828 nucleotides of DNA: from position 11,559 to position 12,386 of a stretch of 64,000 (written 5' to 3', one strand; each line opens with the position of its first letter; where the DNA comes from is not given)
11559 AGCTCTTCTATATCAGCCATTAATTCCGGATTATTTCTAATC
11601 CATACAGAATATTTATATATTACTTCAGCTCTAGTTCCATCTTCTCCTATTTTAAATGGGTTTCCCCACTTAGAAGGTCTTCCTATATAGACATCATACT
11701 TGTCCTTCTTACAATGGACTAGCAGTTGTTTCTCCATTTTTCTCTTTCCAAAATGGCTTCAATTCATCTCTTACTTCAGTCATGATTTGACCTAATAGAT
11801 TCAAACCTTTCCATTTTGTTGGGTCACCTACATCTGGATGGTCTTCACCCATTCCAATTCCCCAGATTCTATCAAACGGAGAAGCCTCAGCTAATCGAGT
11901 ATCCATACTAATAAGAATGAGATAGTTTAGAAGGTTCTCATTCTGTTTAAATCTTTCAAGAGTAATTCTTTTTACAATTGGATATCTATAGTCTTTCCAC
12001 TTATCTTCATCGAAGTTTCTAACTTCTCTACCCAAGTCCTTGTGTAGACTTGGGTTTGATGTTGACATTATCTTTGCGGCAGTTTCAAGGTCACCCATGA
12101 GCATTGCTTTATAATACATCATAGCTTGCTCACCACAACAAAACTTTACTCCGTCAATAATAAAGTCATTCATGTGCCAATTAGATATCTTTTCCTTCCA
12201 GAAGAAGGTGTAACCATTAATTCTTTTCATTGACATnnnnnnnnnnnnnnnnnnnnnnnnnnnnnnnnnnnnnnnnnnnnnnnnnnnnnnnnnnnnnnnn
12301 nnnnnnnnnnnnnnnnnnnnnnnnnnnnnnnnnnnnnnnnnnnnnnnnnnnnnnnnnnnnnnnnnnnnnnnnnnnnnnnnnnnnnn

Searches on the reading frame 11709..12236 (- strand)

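Call 47: search_protein_families(library=ncbifam, proteins=[window:11709-12236:-], max_evalue=0.01)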
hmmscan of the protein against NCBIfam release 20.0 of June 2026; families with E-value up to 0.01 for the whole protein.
window:11709-12236:- (175 aa): 2 families
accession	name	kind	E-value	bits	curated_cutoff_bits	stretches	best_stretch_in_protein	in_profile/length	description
TIGR02464.1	ribofla_fusion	equivalog_domain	9.8e-40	136.3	73.7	1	12-159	3-152/153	riboflavin biosynthesis intermediates N-glycosidase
NF053876.1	DS32_2_antiphage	equivalog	1.3e-09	37.5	240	1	51-161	54-157/181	NADAR family anti-phage protein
